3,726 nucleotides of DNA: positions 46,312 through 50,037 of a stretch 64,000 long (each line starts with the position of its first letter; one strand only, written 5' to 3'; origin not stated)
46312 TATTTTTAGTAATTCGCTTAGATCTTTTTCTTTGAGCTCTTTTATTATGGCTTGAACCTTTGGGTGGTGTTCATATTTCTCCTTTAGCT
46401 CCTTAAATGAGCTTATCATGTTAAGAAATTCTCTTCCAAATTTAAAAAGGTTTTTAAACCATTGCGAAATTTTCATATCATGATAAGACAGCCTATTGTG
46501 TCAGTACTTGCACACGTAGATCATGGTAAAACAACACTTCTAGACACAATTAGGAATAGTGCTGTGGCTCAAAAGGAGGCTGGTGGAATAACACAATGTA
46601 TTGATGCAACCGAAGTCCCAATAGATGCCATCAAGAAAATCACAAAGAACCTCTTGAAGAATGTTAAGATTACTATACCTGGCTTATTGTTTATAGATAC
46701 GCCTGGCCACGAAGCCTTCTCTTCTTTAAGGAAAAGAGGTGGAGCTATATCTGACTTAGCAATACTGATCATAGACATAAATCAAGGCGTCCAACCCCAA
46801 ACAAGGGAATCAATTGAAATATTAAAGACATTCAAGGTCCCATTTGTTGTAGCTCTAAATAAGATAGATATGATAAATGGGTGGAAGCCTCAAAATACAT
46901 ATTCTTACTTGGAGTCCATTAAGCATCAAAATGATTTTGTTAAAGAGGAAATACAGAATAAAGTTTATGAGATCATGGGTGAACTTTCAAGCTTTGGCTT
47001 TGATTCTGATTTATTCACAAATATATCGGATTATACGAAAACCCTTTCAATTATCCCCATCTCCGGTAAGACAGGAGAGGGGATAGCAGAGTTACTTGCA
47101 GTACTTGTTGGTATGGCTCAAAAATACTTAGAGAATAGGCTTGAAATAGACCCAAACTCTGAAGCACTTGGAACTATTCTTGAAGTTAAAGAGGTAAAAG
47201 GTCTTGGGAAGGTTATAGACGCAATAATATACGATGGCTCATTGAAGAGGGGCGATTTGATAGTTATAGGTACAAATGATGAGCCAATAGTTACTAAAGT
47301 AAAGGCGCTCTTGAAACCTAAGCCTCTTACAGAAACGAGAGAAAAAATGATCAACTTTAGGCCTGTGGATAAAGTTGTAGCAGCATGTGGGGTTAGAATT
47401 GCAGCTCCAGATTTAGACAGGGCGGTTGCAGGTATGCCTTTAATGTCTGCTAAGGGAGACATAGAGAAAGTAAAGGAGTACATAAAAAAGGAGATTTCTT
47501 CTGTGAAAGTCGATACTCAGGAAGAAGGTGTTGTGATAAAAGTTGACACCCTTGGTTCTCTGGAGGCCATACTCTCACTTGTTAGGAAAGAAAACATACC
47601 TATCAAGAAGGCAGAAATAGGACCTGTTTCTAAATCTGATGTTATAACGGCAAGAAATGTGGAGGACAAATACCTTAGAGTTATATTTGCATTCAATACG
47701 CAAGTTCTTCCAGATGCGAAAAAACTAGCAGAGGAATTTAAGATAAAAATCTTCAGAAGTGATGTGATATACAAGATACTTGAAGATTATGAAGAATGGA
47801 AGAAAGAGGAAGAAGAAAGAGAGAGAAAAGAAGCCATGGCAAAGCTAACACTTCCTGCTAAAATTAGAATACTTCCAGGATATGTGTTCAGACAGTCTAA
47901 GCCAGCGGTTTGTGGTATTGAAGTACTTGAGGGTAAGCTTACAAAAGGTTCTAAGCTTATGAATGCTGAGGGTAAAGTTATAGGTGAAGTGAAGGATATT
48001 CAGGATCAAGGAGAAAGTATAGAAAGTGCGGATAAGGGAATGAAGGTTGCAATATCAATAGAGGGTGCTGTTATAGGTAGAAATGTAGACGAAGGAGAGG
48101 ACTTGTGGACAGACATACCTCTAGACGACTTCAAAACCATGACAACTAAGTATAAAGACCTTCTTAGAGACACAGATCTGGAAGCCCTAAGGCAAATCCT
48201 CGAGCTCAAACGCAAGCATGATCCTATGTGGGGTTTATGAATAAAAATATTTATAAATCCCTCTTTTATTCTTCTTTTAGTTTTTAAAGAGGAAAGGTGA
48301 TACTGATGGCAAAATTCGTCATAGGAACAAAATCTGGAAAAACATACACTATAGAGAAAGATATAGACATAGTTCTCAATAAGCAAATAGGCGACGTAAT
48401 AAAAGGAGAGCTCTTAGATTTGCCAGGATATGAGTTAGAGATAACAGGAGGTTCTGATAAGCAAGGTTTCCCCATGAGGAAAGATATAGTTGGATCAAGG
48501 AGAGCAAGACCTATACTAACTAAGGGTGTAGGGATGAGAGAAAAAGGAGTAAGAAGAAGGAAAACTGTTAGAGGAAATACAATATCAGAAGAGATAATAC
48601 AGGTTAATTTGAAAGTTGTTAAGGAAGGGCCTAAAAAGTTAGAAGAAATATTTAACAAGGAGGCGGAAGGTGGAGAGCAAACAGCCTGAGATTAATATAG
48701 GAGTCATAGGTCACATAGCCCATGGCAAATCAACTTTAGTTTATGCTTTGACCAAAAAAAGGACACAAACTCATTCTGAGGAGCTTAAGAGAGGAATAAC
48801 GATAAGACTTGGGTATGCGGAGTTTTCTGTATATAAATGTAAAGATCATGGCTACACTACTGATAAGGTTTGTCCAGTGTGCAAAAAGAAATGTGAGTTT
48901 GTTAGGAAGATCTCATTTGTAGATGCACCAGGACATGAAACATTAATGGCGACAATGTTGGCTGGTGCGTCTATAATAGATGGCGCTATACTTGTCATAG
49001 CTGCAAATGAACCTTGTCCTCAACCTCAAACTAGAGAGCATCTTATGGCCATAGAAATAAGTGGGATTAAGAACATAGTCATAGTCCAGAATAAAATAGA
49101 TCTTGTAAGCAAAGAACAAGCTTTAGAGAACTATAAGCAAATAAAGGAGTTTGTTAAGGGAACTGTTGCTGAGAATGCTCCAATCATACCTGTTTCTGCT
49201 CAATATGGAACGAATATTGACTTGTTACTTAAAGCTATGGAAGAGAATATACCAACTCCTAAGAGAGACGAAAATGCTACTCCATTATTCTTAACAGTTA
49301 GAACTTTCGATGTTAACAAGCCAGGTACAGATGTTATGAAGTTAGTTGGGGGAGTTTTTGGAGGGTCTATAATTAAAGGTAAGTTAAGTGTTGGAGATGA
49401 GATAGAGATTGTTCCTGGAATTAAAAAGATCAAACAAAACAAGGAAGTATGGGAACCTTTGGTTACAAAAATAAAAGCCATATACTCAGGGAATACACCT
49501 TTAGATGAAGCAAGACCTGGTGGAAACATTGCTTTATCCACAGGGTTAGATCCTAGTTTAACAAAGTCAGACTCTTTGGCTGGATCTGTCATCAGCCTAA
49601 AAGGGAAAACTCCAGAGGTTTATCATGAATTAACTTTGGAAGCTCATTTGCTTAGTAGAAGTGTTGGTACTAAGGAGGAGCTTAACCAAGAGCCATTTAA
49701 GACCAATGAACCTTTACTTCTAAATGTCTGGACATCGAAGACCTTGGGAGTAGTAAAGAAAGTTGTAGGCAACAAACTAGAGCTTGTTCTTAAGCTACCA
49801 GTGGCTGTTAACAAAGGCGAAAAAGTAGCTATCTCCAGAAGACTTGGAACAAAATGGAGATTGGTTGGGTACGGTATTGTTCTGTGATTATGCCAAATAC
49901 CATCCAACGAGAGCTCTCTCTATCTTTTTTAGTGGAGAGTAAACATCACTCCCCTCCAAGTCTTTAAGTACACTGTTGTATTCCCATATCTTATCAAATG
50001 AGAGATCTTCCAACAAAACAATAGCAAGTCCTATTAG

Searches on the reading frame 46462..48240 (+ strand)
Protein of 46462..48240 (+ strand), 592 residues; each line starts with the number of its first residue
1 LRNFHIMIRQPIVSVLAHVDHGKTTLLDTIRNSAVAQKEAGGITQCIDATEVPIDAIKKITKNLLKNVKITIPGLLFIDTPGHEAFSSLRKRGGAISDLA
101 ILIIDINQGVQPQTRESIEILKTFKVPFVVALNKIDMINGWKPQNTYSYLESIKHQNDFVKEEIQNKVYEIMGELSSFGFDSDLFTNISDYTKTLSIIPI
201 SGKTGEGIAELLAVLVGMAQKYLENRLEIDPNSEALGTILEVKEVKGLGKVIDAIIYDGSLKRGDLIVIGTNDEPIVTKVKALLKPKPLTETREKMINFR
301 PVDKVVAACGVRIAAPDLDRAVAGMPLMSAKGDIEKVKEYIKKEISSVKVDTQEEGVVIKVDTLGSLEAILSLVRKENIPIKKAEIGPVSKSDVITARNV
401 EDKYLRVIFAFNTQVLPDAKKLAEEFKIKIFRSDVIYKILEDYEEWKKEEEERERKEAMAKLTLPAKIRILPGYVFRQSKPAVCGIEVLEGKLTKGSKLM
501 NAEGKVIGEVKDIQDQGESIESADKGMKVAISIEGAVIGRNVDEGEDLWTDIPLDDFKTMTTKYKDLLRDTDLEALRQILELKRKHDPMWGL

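Call 101: search_protein_families(library=pfam, proteins=[window:46462-48240:+], max_evalue=0.01)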
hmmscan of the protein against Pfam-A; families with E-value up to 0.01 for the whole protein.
window:46462-48240:+ (592 aa): 7 families
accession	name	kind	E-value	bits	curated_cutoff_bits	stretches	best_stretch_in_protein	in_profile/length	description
PF00009.33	GTP_EFTU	-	2.8e-36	125.3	26.5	1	12-220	5-187/188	Elongation factor Tu GTP binding domain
PF14578.12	GTP_EFTU_D4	-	1.4e-31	108.7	23.8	1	465-548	2-85/86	Elongation factor Tu domain 4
PF11987.13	IF-2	-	2.1e-19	70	27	1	336-444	7-117/117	Translation-initiation factor 2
PF03144.31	GTP_EFTU_D2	-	5e-09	36.9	30.3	1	249-327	1-72/73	Elongation factor Tu domain 2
PF03029.23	ATP_bind_1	-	3.7e-06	27.3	27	1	39-214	64-233/240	Conserved hypothetical ATP binding protein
PF01926.29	MMR_HSR1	-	1.4e-05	25.6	21.9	1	21-134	10-113/113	50S ribosome-binding GTPase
PF22042.2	EF-G_D2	-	6.1e-05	23.5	27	0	235-284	2-50/84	Elongation factor G domain 2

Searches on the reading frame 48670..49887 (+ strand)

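Call 66: search_protein_families(library=pfam, proteins=[window:48670-49887:+], max_evalue=0.001)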
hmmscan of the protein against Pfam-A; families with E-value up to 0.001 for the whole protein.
window:48670-49887:+ (405 aa): 5 families
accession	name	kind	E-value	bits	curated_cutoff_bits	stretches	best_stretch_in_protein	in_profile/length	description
PF00009.33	GTP_EFTU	-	1.1e-33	116.9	26.5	1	8-195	4-187/188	Elongation factor Tu GTP binding domain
PF09173.17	eIF2_C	-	3.9e-27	94.7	22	1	319-404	1-86/86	Initiation factor eIF2 gamma, C terminal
PF03144.31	GTP_EFTU_D2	-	1.4e-09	38.7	30.3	1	227-298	1-65/73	Elongation factor Tu domain 2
PF03193.22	RsgA_GTPase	-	4.2e-09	36.9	30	1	100-194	20-108/174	RsgA GTPase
PF01926.29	MMR_HSR1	-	1.5e-05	25.5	21.9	1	10-142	2-113/113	50S ribosome-binding GTPase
